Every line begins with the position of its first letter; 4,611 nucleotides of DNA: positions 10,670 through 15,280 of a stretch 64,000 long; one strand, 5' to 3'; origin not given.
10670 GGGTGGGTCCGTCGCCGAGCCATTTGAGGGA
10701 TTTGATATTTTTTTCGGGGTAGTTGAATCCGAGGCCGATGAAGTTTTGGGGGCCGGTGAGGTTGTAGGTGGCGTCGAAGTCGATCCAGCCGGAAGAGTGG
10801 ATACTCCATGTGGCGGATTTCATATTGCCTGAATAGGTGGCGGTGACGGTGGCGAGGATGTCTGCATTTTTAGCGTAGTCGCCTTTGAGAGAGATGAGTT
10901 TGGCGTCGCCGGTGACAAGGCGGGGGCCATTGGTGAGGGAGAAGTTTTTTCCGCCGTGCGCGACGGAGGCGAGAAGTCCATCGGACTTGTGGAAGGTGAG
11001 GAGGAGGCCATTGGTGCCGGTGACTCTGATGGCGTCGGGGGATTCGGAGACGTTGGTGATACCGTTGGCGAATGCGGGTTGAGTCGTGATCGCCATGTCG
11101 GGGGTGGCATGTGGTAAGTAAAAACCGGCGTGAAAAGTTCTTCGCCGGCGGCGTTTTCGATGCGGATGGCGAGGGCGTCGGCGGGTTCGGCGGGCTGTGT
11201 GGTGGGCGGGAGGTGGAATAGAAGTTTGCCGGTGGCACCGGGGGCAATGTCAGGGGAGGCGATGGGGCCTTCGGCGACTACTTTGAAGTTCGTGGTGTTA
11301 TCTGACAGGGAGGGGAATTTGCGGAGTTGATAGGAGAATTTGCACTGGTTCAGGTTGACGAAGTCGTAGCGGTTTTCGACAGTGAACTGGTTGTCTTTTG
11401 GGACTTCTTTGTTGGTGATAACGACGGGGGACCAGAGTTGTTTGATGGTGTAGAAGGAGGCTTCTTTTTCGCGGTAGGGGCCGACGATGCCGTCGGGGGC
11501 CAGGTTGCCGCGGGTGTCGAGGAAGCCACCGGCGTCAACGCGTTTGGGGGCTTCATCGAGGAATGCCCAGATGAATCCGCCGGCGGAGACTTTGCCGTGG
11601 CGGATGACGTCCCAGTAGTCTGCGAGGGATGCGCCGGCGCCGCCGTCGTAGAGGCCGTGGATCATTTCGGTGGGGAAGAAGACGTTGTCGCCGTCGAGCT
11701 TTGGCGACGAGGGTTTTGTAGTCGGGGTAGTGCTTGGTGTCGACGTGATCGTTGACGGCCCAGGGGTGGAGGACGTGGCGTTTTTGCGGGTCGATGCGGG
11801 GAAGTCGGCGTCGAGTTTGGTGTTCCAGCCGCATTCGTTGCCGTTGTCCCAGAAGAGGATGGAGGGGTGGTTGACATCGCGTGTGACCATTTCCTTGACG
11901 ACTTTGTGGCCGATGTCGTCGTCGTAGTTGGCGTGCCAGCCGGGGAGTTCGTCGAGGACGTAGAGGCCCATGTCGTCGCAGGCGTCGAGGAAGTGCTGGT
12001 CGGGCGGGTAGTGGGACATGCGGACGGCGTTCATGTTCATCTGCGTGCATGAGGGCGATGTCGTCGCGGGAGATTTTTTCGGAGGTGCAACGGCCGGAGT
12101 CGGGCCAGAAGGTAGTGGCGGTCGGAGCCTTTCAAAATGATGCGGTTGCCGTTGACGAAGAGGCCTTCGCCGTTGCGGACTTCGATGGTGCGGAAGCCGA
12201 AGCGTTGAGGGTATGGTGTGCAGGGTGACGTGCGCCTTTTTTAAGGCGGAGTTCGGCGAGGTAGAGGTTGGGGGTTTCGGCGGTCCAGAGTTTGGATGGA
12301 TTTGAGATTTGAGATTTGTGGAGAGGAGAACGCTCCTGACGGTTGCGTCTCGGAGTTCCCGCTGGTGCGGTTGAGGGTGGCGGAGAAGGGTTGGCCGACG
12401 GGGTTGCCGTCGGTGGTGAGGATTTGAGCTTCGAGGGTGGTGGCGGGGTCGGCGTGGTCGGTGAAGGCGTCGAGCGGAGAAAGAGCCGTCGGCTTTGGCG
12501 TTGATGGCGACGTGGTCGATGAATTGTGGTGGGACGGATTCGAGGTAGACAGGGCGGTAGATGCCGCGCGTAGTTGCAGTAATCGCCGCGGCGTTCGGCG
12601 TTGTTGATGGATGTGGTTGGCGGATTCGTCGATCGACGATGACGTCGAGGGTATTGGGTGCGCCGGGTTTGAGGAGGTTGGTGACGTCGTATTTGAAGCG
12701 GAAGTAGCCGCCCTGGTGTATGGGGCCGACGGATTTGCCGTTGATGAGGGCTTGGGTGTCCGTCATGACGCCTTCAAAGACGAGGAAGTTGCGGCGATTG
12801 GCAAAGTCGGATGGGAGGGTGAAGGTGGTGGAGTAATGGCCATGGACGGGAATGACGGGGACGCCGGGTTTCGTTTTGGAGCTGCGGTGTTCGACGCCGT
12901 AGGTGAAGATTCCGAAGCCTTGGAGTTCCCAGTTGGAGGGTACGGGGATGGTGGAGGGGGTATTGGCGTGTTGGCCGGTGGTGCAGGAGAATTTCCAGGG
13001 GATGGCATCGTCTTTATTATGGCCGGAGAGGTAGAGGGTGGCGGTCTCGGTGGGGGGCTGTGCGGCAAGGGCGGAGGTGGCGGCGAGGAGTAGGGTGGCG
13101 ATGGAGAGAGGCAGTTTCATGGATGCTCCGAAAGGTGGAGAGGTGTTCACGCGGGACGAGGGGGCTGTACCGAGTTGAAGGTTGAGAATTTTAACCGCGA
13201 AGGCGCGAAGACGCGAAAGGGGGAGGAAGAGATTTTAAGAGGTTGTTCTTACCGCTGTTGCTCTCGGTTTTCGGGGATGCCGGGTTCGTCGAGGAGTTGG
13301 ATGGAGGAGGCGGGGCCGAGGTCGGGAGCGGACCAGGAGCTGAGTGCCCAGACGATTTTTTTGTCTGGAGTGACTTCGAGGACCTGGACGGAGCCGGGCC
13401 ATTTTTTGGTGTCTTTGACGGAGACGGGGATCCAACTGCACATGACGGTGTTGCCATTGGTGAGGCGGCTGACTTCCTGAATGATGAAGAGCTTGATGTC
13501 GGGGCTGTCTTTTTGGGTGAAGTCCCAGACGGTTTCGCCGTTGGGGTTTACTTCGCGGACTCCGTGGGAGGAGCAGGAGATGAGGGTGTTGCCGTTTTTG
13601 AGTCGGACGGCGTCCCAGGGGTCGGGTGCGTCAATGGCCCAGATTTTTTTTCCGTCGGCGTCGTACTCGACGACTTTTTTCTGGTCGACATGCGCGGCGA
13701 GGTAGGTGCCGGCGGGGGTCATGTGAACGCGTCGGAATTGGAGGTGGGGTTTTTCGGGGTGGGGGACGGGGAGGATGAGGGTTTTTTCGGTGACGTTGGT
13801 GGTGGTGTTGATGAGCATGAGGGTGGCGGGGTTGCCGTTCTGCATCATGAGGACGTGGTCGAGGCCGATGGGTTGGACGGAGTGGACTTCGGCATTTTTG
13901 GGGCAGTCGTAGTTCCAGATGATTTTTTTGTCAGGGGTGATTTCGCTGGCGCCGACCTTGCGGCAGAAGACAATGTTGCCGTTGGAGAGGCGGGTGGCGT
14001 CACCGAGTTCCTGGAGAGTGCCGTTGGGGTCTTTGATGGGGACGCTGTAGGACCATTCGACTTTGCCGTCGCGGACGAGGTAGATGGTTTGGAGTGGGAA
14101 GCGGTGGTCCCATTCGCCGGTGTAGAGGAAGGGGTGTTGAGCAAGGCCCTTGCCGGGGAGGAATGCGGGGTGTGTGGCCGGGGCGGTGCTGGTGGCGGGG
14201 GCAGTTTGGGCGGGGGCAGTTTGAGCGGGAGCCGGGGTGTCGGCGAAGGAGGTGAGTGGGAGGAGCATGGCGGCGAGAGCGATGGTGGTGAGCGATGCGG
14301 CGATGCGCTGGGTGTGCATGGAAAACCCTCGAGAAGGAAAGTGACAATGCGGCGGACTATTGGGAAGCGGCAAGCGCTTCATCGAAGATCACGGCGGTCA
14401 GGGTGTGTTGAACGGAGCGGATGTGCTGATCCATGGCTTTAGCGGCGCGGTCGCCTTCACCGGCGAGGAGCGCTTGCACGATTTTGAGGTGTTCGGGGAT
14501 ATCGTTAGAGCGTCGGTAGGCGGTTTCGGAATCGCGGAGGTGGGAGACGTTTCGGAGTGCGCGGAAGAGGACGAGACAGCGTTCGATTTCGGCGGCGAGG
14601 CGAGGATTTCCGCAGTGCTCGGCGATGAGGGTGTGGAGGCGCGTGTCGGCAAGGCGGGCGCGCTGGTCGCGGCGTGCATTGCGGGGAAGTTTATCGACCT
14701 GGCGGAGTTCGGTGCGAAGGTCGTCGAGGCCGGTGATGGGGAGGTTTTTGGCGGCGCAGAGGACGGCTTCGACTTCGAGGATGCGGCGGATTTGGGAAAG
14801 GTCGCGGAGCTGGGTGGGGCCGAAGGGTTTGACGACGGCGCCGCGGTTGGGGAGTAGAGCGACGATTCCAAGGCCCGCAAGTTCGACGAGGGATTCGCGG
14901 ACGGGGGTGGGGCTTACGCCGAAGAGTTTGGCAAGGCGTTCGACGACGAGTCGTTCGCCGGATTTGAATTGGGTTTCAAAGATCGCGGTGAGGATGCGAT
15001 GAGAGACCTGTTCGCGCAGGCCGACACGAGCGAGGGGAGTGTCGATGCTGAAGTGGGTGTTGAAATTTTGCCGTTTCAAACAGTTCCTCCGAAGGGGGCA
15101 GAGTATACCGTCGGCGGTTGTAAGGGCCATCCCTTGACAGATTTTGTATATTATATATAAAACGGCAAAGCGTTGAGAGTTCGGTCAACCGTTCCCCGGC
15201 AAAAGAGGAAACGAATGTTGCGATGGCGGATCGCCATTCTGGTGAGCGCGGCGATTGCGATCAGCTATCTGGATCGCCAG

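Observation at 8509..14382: Decaying locus: paralogous beta-propeller genes in direct orientation flanking an IS200/RAYT-like element and a multiply frameshifted lacZ-like GH2 gene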

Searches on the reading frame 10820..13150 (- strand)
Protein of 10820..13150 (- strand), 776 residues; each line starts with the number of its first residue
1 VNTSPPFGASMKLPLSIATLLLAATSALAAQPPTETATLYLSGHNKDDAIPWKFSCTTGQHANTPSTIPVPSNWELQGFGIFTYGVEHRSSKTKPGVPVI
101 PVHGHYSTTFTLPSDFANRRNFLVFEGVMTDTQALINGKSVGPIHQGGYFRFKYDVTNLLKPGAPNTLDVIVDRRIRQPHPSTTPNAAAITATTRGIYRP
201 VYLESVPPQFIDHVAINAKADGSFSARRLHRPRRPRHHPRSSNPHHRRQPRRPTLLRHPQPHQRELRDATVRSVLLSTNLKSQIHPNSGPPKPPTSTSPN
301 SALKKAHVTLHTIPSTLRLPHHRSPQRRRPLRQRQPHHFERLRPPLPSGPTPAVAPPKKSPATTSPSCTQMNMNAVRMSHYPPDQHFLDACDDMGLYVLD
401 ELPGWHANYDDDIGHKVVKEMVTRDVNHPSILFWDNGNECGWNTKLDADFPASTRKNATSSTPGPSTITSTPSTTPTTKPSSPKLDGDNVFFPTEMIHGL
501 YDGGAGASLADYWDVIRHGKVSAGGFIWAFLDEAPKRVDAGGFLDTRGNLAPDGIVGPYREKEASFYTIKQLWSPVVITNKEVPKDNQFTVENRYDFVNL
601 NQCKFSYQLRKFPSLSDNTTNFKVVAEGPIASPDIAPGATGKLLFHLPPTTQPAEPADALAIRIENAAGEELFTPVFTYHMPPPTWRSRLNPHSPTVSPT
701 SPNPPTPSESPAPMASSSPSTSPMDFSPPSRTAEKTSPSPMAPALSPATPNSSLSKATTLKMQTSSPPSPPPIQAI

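Call 7: search_protein_families(library=pfam, proteins=[window:10820-13150:-], max_evalue=0.01)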
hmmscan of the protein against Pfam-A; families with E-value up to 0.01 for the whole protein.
window:10820-13150:- (776 aa): 5 families
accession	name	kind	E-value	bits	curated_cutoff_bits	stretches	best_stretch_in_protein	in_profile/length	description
PF02836.23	Glyco_hydro_2_C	-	5.7e-18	65.5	21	1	369-446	46-142/302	Glycosyl hydrolases family 2, TIM barrel domain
PF02837.24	Glyco_hydro_2_N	-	3.7e-16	60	28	1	65-207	31-169/169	Glycosyl hydrolases family 2, sugar binding domain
PF22666.2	Glyco_hydro_2_N2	-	1.9e-07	31.8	27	1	105-179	51-124/167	Glycosyl hydrolase 2 galactose-binding domain-like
PF16353.11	LacZ_4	-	4.8e-07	30.4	27.3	1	589-653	1-53/87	Beta-galactosidase, domain 4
PF21467.3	BetaGal_gal-bd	-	0.0022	18.5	27.3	0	106-163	4-60/62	Beta-galactosidase, galactose-binding domain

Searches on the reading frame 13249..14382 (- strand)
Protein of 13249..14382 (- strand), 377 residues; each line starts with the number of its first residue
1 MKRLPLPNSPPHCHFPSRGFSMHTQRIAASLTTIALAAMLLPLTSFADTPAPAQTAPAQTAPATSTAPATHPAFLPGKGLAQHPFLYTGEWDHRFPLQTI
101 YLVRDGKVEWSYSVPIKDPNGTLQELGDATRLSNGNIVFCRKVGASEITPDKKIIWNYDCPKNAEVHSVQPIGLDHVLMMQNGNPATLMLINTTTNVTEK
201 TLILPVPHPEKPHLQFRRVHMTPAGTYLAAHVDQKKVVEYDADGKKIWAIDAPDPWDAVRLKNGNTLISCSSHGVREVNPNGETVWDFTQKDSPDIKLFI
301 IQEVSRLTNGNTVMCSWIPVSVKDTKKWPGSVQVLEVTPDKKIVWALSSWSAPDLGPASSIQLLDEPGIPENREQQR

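Call 7: search_protein_families(library=pfam, proteins=[window:13249-14382:-], max_evalue=0.01)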
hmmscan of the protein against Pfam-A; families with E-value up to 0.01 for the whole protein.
window:13249-14382:- (377 aa): 2 families
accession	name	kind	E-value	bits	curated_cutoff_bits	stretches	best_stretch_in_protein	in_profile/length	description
PF22701.2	Mala_s_1-like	-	5.2e-13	49.6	27.5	1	134-317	9-195/195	Mal s 1 allergenic protein-like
PF13360.13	PQQ_2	-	0.00095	19.3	27.6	0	224-314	32-122/233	Outer membrane protein assembly factor BamB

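Call 9: search_protein_families(library=ncbifam, proteins=[window:13249-14382:-], max_evalue=1)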
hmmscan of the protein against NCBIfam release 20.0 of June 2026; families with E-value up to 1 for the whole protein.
window:13249-14382:- (377 aa): 0 families

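Call 13: find_encoding_contigs(protein=window:13249-14382:-, flank=10000, max_places=6)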
Protein window:13249-14382:- (377 aa): no gene with exactly this product is on record in the collection.

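Call 60: find_encoding_contigs(protein=window:13249-14322:-, flank=10000, max_places=6)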
Protein window:13249-14322:- (357 aa): no gene with exactly this product is on record in the collection.

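Call 66: find_homologous_proteins(query=window:13249-14322:-, max_evalue=1e-20)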
Query window:13249-14322:- (357 aa): 4767 proteins with E <= 1e-20 among 8000 candidates; the best 120 are listed.
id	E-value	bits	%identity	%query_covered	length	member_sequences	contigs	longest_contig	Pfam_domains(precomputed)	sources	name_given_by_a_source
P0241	3.2e-243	824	100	100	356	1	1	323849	-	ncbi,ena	-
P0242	5.7e-215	731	65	89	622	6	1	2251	PF13360.14,PF22701.4,PF14269.13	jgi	jgi:hypothetical protein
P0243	3.2e-211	719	64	88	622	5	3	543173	PF13360.14,PF22701.4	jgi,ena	jgi:hypothetical protein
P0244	3.5e-197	673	60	89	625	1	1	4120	PF13360.14,PF25292.1,PF22701.4,PF13570.14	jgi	-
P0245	1.7e-160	552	70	92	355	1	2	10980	PF13360.14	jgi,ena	-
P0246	4.7e-160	550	73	89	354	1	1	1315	-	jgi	jgi:hypothetical protein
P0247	4.4e-159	547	71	96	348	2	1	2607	PF13360.14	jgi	-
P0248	1.6e-157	542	74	89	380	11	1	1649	-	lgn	-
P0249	2.2e-157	542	71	89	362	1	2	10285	PF13360.14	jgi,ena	-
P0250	3.5e-156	538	67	98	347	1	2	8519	PF13360.14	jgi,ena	-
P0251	6.9e-154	530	70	93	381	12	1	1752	PF13360.14,PF22701.4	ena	-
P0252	1.4e-153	529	69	92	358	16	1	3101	PF13360.14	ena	-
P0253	3.7e-153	528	66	97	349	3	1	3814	-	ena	-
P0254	5.9e-153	527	72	90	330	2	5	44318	PF13360.14,PF22701.4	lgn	-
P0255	3.6e-152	524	70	89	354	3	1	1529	PF13360.14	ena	-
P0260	4.5e-150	518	67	96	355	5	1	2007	PF13360.14,PF22701.4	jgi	jgi:hypothetical protein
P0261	5.6e-150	517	71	90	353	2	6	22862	PF13360.14,PF22701.4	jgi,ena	-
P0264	3.2e-148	511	66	99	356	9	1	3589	PF13360.14,PF22701.4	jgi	jgi:PQQ-like domain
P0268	1.1e-147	510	69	86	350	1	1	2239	PF13360.14,PF22701.4,PF05935.18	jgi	jgi:hypothetical protein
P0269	1.8e-147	509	66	93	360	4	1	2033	PF13360.14,PF22701.4,PF13570.14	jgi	-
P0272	2.2e-147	509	67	95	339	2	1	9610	PF13360.14,PF22701.4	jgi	jgi:PQQ-like domain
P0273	2.4e-147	509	68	89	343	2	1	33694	PF13360.14,PF22701.4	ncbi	-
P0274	3.1e-147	508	65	97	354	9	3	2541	PF13360.14,PF22701.4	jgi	jgi:hypothetical protein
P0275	3.3e-147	508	70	89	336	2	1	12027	PF13360.14,PF22701.4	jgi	jgi:outer membrane protein assembly factor BamB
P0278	4.6e-147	508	72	84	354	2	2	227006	PF13360.14,PF22701.4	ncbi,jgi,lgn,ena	jgi:hypothetical protein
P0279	6.6e-147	507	70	83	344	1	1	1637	PF13360.14,PF22701.4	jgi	jgi:hypothetical protein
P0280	1.1e-146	507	69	90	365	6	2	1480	PF13360.14,PF22701.4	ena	-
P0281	1.3e-146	506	67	92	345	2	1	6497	PF13360.14,PF22701.4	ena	-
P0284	2.4e-146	505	69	89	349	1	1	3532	PF13360.14,PF22701.4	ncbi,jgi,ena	jgi:hypothetical protein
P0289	1.5e-145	503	69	85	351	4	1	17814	PF13360.14,PF22701.4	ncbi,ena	-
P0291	2.2e-145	502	65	95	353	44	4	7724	PF13360.14,PF22701.4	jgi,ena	jgi:hypothetical protein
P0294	4.4e-145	501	66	94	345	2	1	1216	PF13360.14,PF22701.4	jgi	jgi:hypothetical protein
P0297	7.2e-145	500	68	87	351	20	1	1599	PF13360.14,PF22701.4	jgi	jgi:hypothetical protein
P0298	7.4e-145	500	69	89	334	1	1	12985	PF13360.14,PF22701.4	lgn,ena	-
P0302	3.1e-144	498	68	92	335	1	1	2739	PF13360.14,PF22701.4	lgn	-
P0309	4.2e-143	495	65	90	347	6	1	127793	PF13360.14,PF22701.4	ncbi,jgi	ncbi:MAG: hypothetical protein ABSG31_01215 [Tepidisphaeraceae bacterium]|jgi:hypothetical protein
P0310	4.4e-143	495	67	85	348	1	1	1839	PF13360.14,PF22701.4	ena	-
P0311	6.6e-143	494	68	90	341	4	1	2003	PF13360.14,PF22701.4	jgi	-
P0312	1.4e-142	493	62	99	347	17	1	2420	PF13360.14,PF22701.4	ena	-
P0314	4.1e-142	491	70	86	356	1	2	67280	PF22701.4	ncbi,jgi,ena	-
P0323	1.7e-141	489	66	89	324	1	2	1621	PF22701.4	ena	-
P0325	2.8e-141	489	69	83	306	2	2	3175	PF13360.14,PF22701.4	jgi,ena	-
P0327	3.6e-141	488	68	85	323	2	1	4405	PF22701.4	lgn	-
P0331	7.0e-141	487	67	88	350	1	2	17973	PF13360.14,PF22701.4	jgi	jgi:hypothetical protein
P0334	1.3e-140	486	56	83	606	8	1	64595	PF13360.14,PF22701.4,PF14269.13,PF05935.18,PF08450.19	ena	-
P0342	6.2e-140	484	67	88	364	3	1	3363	PF13360.14,PF22701.4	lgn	-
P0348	1.3e-139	483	55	88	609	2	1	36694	PF13360.14,PF22701.4,PF14269.13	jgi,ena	-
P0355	7.6e-139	481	66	87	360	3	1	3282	PF13360.14,PF22701.4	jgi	jgi:PQQ-like domain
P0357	1.6e-138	480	64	90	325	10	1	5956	PF13360.14,PF22701.4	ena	-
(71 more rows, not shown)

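Call 67: find_encoding_contigs(protein=P0241, flank=10000, max_places=6)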
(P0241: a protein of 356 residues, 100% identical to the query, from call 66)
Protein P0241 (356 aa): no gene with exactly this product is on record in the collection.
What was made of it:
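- Tried and rejected: Exact look-ups of propeller B with two alternative starts, and of the 100%-identical P0241, returned nothing (calls 13, 60, 67).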

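Call 68: list_cluster_members(proteins=[P0241, P0123, P0121])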
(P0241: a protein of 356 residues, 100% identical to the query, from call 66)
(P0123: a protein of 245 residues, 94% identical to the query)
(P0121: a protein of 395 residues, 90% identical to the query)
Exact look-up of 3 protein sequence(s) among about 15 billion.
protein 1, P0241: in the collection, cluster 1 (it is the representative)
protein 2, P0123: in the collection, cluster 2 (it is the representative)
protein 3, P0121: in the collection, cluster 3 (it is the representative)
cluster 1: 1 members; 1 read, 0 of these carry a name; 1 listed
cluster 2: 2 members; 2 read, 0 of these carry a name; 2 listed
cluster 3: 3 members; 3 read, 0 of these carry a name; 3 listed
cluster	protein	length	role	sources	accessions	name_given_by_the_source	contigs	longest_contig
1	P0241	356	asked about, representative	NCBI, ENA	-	-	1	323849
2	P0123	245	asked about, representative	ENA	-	-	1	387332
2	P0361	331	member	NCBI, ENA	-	-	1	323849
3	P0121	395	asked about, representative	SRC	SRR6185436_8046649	-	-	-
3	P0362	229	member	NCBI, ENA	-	-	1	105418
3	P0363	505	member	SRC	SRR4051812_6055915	-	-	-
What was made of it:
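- Tried and rejected: Cluster listing shows only that the source is a 323,849-bp contig held by NCBI and ENA (call 68).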

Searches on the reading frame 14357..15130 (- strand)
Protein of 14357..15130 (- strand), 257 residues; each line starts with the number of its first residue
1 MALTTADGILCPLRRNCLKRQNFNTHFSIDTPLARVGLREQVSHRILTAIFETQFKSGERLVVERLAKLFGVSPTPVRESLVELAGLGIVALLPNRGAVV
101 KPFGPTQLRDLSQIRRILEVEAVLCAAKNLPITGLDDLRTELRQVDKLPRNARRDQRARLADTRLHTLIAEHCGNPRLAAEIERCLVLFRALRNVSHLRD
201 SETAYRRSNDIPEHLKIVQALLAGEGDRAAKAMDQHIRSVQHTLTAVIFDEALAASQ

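Call 7: search_protein_families(library=pfam, proteins=[window:14357-15130:-], max_evalue=0.01)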
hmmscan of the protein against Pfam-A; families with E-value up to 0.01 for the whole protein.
window:14357-15130:- (257 aa): 2 families
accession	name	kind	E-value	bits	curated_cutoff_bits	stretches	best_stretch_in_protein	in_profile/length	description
PF07729.17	FCD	-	1.8e-17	64.4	24.3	1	110-238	1-124/125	FCD domain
PF00392.27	GntR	-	4.3e-13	49.2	27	1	39-100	2-64/64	Bacterial regulatory proteins, gntR family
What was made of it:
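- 14357..15130 (-): GntR/FCD-family regulator (context). call 7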
